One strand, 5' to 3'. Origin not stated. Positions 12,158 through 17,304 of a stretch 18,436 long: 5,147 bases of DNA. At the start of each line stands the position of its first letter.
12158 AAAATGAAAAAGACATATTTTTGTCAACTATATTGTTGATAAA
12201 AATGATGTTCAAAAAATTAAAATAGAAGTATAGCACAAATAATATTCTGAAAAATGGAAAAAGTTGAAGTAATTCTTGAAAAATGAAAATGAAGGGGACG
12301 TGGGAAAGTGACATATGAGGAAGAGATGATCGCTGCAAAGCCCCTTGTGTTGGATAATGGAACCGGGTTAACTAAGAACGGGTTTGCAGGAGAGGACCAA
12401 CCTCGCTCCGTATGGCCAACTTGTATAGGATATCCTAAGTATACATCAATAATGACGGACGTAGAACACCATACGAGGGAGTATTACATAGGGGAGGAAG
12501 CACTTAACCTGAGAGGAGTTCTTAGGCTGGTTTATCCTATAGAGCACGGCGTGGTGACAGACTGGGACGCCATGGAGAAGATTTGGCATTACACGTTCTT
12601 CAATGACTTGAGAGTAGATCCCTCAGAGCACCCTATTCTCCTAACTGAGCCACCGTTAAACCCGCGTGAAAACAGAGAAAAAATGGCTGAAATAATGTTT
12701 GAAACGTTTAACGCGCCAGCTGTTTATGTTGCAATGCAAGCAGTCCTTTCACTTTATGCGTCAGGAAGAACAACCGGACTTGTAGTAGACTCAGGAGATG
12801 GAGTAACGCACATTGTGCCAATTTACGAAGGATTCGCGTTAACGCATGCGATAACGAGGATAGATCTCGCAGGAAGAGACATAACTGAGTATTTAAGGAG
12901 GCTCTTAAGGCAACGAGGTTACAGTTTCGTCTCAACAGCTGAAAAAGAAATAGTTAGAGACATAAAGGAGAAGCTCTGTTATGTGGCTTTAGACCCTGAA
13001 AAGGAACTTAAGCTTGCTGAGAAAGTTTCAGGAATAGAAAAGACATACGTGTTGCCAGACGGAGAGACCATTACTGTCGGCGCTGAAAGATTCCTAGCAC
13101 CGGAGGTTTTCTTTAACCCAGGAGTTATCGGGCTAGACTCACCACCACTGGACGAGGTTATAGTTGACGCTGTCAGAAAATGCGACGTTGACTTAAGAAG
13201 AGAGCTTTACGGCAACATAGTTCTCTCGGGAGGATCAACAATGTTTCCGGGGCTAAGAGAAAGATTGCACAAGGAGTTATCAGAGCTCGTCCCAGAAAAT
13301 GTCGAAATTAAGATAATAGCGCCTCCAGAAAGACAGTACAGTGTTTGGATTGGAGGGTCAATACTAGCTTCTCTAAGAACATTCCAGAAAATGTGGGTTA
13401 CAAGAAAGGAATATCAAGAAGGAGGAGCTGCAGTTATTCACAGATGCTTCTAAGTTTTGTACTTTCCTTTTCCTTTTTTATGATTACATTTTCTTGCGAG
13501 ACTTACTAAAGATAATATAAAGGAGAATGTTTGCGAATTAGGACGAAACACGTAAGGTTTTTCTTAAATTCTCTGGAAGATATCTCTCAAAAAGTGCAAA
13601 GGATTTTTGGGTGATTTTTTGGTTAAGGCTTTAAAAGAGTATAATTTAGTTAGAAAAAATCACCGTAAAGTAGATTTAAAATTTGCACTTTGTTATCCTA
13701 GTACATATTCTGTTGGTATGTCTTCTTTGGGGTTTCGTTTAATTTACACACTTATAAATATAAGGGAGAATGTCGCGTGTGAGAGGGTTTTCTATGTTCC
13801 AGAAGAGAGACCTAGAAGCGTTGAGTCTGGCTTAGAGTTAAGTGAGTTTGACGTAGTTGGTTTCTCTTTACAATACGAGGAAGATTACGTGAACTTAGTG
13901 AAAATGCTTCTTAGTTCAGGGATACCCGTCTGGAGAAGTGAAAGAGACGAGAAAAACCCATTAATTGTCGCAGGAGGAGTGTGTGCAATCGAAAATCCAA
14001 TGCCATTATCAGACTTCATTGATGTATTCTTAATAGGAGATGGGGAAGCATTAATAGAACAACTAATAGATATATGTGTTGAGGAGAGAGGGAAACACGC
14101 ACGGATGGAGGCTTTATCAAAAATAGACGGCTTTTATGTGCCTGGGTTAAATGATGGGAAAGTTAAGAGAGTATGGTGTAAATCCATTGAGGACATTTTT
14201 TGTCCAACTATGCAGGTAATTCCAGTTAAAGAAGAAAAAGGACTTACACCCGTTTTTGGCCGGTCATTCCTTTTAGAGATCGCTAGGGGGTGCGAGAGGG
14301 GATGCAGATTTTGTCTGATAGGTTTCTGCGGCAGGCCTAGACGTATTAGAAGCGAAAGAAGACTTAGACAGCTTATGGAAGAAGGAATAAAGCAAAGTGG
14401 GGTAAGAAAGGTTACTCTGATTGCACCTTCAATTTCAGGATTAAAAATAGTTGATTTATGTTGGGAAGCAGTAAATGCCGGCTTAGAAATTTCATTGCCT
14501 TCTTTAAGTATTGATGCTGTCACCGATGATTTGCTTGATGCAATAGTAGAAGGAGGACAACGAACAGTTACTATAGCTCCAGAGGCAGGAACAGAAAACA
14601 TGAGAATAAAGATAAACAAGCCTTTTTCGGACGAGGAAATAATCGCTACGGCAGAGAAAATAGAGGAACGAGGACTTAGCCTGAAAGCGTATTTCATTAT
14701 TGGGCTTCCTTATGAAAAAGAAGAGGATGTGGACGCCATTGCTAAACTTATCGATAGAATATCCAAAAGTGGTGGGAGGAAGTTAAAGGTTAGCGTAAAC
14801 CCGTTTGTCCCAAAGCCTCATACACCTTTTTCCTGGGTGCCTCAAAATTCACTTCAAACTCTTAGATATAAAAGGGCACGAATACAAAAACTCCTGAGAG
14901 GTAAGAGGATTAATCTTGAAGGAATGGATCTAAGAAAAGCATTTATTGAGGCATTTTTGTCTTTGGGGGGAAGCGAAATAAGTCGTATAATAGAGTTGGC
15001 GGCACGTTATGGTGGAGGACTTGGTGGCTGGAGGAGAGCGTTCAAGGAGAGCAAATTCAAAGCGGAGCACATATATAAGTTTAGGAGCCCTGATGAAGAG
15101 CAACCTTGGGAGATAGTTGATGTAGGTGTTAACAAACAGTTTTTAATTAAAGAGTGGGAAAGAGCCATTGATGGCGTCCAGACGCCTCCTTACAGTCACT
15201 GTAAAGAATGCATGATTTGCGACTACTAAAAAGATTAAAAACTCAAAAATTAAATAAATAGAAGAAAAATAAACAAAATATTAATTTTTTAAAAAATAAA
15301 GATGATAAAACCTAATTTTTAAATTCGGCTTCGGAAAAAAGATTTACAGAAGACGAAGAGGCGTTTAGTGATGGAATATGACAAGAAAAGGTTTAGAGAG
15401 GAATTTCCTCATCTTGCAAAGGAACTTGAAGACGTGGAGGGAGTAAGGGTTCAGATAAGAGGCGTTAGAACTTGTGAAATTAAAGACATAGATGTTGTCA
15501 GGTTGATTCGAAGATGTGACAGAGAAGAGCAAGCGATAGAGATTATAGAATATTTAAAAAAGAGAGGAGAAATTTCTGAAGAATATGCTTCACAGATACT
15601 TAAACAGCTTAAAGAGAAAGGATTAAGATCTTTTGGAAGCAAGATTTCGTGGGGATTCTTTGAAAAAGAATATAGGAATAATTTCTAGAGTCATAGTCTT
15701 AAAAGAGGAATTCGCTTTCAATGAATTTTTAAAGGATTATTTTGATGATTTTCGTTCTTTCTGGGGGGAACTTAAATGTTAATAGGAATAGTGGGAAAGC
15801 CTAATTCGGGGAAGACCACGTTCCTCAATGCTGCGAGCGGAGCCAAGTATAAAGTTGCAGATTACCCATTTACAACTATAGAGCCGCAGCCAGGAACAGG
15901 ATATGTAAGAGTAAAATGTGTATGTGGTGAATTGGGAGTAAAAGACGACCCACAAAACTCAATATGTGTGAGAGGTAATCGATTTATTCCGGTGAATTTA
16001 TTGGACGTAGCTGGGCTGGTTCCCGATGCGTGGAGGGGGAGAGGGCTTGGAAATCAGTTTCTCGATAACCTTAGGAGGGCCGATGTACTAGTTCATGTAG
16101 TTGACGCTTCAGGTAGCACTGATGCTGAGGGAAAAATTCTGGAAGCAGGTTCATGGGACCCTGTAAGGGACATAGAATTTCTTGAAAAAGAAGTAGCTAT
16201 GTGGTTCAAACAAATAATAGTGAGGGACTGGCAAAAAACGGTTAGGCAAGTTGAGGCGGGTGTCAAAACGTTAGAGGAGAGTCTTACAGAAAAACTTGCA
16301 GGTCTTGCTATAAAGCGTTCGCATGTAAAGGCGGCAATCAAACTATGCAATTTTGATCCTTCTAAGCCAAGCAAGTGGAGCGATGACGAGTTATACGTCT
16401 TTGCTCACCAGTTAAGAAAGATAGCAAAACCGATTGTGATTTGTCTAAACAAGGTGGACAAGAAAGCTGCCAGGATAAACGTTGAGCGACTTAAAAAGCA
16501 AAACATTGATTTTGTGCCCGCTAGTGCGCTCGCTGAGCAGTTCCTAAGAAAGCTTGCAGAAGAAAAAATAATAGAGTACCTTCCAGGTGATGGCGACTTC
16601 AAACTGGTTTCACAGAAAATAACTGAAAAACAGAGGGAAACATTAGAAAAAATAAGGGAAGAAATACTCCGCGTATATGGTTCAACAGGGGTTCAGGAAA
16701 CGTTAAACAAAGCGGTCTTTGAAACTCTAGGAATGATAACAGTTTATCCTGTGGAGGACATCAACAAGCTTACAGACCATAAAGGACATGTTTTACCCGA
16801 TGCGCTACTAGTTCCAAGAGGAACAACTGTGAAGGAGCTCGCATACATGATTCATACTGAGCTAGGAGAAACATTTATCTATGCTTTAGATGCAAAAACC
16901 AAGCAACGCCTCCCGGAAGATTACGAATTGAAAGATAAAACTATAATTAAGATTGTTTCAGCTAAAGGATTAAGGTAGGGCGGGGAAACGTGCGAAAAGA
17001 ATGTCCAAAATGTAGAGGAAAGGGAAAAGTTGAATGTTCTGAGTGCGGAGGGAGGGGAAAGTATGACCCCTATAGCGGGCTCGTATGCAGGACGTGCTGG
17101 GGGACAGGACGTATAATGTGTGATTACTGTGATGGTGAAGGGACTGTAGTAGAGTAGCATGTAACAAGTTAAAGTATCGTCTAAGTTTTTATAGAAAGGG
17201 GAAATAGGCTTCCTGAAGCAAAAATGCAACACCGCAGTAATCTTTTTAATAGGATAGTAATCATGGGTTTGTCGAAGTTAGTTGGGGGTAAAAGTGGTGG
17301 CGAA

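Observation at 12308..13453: Bona fide eukaryote-like actin embedded in an unmistakably archaeal gene neighbourhood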

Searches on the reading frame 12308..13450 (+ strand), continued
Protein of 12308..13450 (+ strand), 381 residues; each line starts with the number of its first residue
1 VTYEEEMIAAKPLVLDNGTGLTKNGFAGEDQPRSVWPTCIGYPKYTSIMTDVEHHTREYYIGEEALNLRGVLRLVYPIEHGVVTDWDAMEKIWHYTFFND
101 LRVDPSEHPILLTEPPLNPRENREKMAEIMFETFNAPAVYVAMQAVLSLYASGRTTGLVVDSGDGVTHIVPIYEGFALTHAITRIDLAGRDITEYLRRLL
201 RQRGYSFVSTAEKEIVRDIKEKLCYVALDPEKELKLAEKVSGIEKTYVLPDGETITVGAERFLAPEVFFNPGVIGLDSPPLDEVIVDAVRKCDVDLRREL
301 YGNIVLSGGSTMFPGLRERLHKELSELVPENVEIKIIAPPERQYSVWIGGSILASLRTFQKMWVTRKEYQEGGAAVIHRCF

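Call 39: find_related_loci(query=window:12308-13450:+, collection=genome_contigs, flank=5000)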
Query window:12308-13450:+ (381 aa) in genome_contigs; peptide patterns used: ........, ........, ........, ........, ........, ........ (x = any residue, [..] = any of these).
420 stretches matched a pattern; 383 encode a relative of the query (tblastn E <= 1e-3); the best 80 are kept; 80 distinct loci.
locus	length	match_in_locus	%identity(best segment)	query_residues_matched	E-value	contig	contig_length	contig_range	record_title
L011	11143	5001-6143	97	1-381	0e+0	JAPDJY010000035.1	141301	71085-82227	MAG: Thermoproteota archaeon isolate S9B3_HD70 c_000000000043, whole genome shotgun sequence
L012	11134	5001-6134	89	4-381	0e+0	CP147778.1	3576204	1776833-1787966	MAG: Candidatus Freyarchaeota archaeon SRVP19_Freyarchaeia-1 chromosome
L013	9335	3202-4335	89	4-381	0e+0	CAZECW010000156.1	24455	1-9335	MAG TPA_asm: uncultured archaeon isolate SRP231805_co4_171 genome assembly, contig: k141_306883, whole genome shotgun se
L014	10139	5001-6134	89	4-381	0e+0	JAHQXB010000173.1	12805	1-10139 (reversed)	MAG: Candidatus Jordarchaeia archaeon isolate RPF2 contig_124_2590_length_12805_read_count_39691, whole genome shotgun s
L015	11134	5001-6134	89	4-381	0e+0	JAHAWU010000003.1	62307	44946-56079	MAG: Candidatus Jordarchaeia archaeon isolate QZM_A3 QZM_A3_scaffold_127_curated, whole genome shotgun sequence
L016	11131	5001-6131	84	5-381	0e+0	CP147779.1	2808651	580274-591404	MAG: Promethearchaeati archaeon SRVP18_Atabeyarchaeia-1 chromosome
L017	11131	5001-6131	83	5-381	0e+0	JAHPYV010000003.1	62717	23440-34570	MAG: Promethearchaeati archaeon isolate LC30 NODE_87_length_62717_cov_5.827296, whole genome shotgun sequence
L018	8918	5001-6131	83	5-381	0e+0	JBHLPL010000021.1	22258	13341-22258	MAG: Promethearchaeota archaeon isolate H2M.186 H2M.186@1638, whole genome shotgun sequence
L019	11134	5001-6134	83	4-381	0e+0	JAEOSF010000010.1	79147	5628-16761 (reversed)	MAG: Candidatus Borrarchaeum yapensis isolate Yap2000.bin9.141 contig-145_86, whole genome shotgun sequence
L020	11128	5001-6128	82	5-380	0e+0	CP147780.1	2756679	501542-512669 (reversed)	MAG: Candidatus Atabeyarchaeum deiterrae isolate SRVP18_Atabeyarchaeia-2 chromosome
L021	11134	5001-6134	82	4-381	0e+0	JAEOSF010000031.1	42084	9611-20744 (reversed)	MAG: Candidatus Borrarchaeum yapensis isolate Yap2000.bin9.141 contig-145_468, whole genome shotgun sequence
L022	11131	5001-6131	82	5-381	0e+0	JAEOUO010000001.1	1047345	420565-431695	MAG: Candidatus Odinarchaeota archaeon isolate J65_bin.29 contig_1, whole genome shotgun sequence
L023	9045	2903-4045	82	1-381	0e+0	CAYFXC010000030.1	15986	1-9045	MAG TPA_asm: uncultured archaeon isolate ERP108616_co2_263 genome assembly, contig: NODE_5912_length_15986_cov_5.112297,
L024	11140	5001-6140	82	2-381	0e+0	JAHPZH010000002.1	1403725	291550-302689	MAG: Candidatus Helarchaeota archaeon isolate LW55_61 NODE_3_length_1403725_cov_15.561144, whole genome shotgun sequence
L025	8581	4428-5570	82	1-381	0e+0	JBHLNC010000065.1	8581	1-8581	MAG: Promethearchaeota archaeon isolate DZ2S.148 DZ2S.148@30621, whole genome shotgun sequence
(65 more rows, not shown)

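Call 47: search_protein_families(library=ncbifam, proteins=[window:12308-13450:+], max_evalue=0.001)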
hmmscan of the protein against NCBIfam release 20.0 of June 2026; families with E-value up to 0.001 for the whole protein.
window:12308-13450:+ (381 aa): 4 families
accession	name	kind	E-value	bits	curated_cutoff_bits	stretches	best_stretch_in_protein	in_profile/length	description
NF040575.1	syringactin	equivalog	4.2e-32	111.3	300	1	281-379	184-282/286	syringactin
NF053558.1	BeeR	equivalog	8.3e-14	51.3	530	1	34-339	28-323/349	BeeR family actin-like protein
NF053560.1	crenactin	equivalog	1.2e-13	50.8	630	1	51-272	48-289/422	crenactin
NF040964.1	MamK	subfamily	7.1e-13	48.3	400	1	27-232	15-219/335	MamK family actin-like protein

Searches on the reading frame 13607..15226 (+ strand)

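Call 8: search_protein_families(library=pfam, proteins=[window:13607-15226:+], max_evalue=0.001)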
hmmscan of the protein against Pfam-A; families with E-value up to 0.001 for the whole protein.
window:13607-15226:+ (540 aa): 2 families
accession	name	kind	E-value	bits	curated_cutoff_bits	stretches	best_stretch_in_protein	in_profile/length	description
PF19864.5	Radical_SAM_N2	-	9.7e-41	139.2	29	1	42-179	1-151/151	Radical SAM proteins, N-terminal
PF04055.27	Radical_SAM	-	3.9e-16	60.1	29.5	1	224-382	2-166/166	Radical SAM superfamily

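Call 47: search_protein_families(library=ncbifam, proteins=[window:13607-15226:+], max_evalue=0.001)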
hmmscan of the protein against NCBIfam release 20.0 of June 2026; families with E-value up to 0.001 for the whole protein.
window:13607-15226:+ (540 aa): 17 families
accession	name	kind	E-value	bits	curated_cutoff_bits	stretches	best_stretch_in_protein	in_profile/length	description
TIGR03960.1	rSAM_fuse_unch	hypoth_equivalog_domain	5e-109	365.5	462.3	1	11-537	17-597/605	TIGR03960 family B12-binding radical SAM protein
TIGR04013.1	B12_SAM_MJ_1487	hypoth_equivalog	3e-20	72.4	251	2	304-421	251-366/382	TIGR04013 family B12-binding domain/radical SAM domain-containing protein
TIGR04014.1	B12_SAM_MJ_0865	equivalog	5.7e-14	51.7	360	1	110-385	62-336/434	methyl-coenzyme M reductase glutamine C-methyltransferase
NF050148.1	rSAM_ApyD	equivalog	1.5e-10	40.2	750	1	223-407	202-388/645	RiPP biosynthesis radical SAM protein ApyD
TIGR01579.1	MiaB-like-C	equivalog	7.5e-09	35.3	357.05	1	112-428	60-356/416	tRNA (N(6)-L-threonylcarbamoyladenosine(37)-C(2))-methylthiotransferase MtaB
TIGR03471.1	HpnJ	equivalog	9.4e-08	31.4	577.6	1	225-397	202-374/472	hopanoid biosynthesis associated radical SAM protein HpnJ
TIGR04072.2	rSAM_ladder_B12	equivalog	1.6e-07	30.4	360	1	224-384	184-348/443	lipid biosynthesis B12-binding/radical SAM protein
TIGR02026.1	BchE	equivalog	3.2e-07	29.6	481.35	1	135-379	113-359/497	magnesium-protoporphyrin IX monomethyl ester anaerobic oxidative cyclase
TIGR00089.1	TIGR00089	subfamily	4.2e-07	29.1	251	1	221-415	141-343/429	MiaB/RimO family radical SAM methylthiotransferase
NF038361.1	rSAM_Sden_1168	equivalog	5.1e-07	28.6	575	1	76-379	136-445/560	Sden_1168 family B12-binding radical SAM P-methyltransferase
TIGR04479.1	bcpD_PhpK_rSAM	subfamily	6.9e-07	28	600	1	221-384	242-408/504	PhpK family radical SAM P-methyltransferase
TIGR04190.1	B12_SAM_Ta0216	equivalog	4e-06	25.7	500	1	319-402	327-414/554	TIGR04190 family B12-binding domain/radical SAM domain protein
TIGR04385.1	B12_rSAM_cofa1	equivalog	8.3e-05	22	450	1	222-386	197-365/438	B12 lower ligand biosynthesis radical SAM protein BzaD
NF040542.1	rSAM_RCCLKC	equivalog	0.0001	21.6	450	0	116-384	78-349/423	arsinothricin biosynthesis radical SAM protein ArsL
TIGR01125.1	TIGR01125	equivalog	0.0001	21.5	356.95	1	222-384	139-315/432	30S ribosomal protein S12 methylthiotransferase RimO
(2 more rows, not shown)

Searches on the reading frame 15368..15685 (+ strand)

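Call 8: search_protein_families(library=pfam, proteins=[window:15368-15685:+], max_evalue=0.001)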
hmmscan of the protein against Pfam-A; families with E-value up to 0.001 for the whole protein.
window:15368-15685:+ (106 aa): 1 family
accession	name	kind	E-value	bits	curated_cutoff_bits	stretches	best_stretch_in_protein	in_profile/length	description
PF09868.14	DUF2095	-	3.1e-20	72.9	25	2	43-102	68-127/129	Uncharacterized protein conserved in archaea (DUF2095)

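Call 37: search_protein_families(library=pfam, proteins=[window:15368-15685:+], max_evalue=5)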
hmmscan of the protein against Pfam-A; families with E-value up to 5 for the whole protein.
window:15368-15685:+ (106 aa): 9 families
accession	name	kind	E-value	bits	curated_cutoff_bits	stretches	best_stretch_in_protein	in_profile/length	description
PF09868.14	DUF2095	-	3.1e-20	72.9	25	2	43-102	68-127/129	Uncharacterized protein conserved in archaea (DUF2095)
PF04607.23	RelA_SpoT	-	0.0056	17.4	27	1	35-90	20-73/113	Region found in RelA / SpoT proteins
PF21120.3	MCM_WH_arc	-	0.013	16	26.1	1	60-86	27-53/63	Archaeal MCM, winged-helix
PF00611.28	FCH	-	0.016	15.9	27.8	1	57-81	17-41/78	Fes/CIP4, and EFC/F-BAR homology domain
PF21100.3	MCM_C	-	0.016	15.4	27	1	42-86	9-52/64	MCM protein C-terminal winged helix-turn-helix domain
PF22798.2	DUF5817_CT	-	0.028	14.7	29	1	50-85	10-43/54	DUF5817, C-terminal domain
PF15977.11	HTH_46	-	0.031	14.7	29.3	1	45-85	11-51/68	Winged helix-turn-helix DNA binding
PF11848.13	DUF3368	-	0.036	14.4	27.3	1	62-87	10-33/46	Domain of unknown function (DUF3368)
PF18360.6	hnRNP_Q_AcD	-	0.038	14.6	26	1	56-88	25-54/70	Heterogeneous nuclear ribonucleoprotein Q acidic domain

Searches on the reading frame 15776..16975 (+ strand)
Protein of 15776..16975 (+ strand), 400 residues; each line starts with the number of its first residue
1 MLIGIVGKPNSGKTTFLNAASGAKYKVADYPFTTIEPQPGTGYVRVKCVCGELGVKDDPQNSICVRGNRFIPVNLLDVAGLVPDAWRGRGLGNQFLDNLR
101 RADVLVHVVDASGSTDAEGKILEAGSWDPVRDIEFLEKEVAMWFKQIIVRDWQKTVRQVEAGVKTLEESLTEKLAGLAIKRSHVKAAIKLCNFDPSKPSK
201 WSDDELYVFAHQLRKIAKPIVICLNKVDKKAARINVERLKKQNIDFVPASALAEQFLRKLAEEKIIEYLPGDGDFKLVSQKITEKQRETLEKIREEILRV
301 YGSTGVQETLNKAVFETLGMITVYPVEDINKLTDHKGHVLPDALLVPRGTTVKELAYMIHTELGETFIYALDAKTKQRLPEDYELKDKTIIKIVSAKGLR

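Call 8: search_protein_families(library=pfam, proteins=[window:15776-16975:+], max_evalue=0.001)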
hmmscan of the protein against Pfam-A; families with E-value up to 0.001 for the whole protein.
window:15776-16975:+ (400 aa): 4 families
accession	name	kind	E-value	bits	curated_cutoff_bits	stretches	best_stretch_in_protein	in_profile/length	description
PF08438.16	YGR210-like_G4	-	9.3e-35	119.8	24.7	1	224-328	2-108/108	Obg-like GTPase YGR210-like, G4 motif-containing domain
PF01926.29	MMR_HSR1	-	1.7e-19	70.4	21.9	1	3-121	2-96/113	50S ribosome-binding GTPase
PF02824.27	TGS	-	4.5e-13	49.5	22.2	1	338-394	3-59/60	TGS domain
PF02421.24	FeoB_N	-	1.2e-11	44.8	27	1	3-41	3-41/156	Ferrous iron transport protein B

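Call 47: search_protein_families(library=ncbifam, proteins=[window:15776-16975:+], max_evalue=0.001)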
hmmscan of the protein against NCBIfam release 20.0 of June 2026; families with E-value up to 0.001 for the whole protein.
window:15776-16975:+ (400 aa): 16 families
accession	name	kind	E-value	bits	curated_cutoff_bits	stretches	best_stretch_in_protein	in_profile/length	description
NF007171.0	PRK09602.1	subfamily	2.1e-165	550.4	387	1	2-396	4-396/397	YchF-related putative GTPase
TIGR00092.1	TIGR00092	equivalog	2.5e-28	99.3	279.2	1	3-267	5-258/368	redox-regulated ATPase YchF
NF008955.0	PRK12297.1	equivalog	6.6e-26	91.2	406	1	3-149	162-275/429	GTPase ObgE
TIGR02729.1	Obg_CgtA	equivalog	5e-24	84.9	280.25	2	3-41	160-198/329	Obg family GTPase CgtA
NF008956.1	PRK12299.1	equivalog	5.3e-24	84.8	300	2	3-41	161-199/327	GTPase ObgE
NF008954.1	PRK12296.1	equivalog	2.2e-20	72.6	377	2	75-147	210-273/470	GTPase ObgE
TIGR00231.1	small_GTP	domain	2.9e-11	43.4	42.5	1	3-115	6-97/164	GTP-binding protein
NF000908.1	PRK00089.1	equivalog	4.9e-10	39.2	237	1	193-300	90-199/291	GTPase Era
TIGR03594.1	GTPase_EngA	equivalog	4.9e-10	39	306.7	1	208-273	99-164/432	ribosome biogenesis GTPase Der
TIGR03156.1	GTP_HflX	equivalog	1e-07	31.2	216.75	0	3-38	192-227/351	GTPase HflX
TIGR00437.1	feoB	equivalog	5.2e-07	28.7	315.65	1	7-40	1-34/594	ferrous iron transport protein B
TIGR00436.1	era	equivalog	6.3e-07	29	116.25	0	2-27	2-27/270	GTPase Era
TIGR03918.1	GTP_HydF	equivalog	1.4e-06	27.4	325.55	0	202-278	101-177/392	[FeFe] hydrogenase H-cluster maturation GTPase HydF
TIGR00450.1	mnmE_trmE_thdF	equivalog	5.5e-06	25.7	252.6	0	181-300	281-398/446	tRNA uridine-5-carboxymethylaminomethyl(34) synthesis GTPase MnmE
NF002828.0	PRK03003.1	equivalog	8.5e-05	21.3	631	0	3-29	216-242/477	ribosome biogenesis GTPase Der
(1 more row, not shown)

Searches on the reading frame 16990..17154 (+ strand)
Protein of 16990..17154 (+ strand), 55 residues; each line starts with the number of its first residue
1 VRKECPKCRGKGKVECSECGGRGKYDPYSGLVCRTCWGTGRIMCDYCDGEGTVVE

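Call 37: search_protein_families(library=pfam, proteins=[window:16990-17154:+], max_evalue=5)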
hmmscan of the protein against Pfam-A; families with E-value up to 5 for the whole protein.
window:16990-17154:+ (55 aa): 12 families
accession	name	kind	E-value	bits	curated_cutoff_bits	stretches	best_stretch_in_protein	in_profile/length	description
PF25436.1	BSD2_CRD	-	4.8e-06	27.1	27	2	30-52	2-24/69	BSD2 cysteine rich domain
PF00684.25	DnaJ_CXXCXGXG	-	2e-05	25.2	32.7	3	16-41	1-26/65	DnaJ central domain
PF17302.8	DUF5351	-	0.0017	19.1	27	2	44-53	1-10/29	Family of unknown function (DUF5351)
PF25112.1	zf-AtTam37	-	0.011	16.9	27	2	2-21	76-95/111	AtTam37 zinc finger region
PF15777.11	Anti-TRAP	-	0.046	14.1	32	0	4-13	32-41/59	Tryptophan RNA-binding attenuator protein inhibitory protein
PF23733.2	GRXCR1-2_C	-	0.12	12.7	26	2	33-50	1-18/47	GRXCR1/2, C-terminal domain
PF25433.1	DUF7895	-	0.18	12.6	27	1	32-54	4-24/75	Domain of unknown function (DUF7895)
PF12760.12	Zn_ribbon_IS1595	-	0.7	10.3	25.4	1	32-50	10-27/46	Transposase zinc-ribbon domain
PF08273.17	Zn_Ribbon_Prim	-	1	10.2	23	0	38-53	22-36/37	Zinc-binding domain of primase-helicase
PF21002.2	TMEM106_N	-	2.5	9.2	24.5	1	29-51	42-64/91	Transmembrane protein 106 N-terminal region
PF08792.16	A2L_zn_ribbon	-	3.2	8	22.9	1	42-52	4-14/33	A2L zinc ribbon domain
PF20833.2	RNase_E_G_Thio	-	4.5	7.9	26.8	0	5-14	2-11/86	RNase E/G, Thioredoxin-like domain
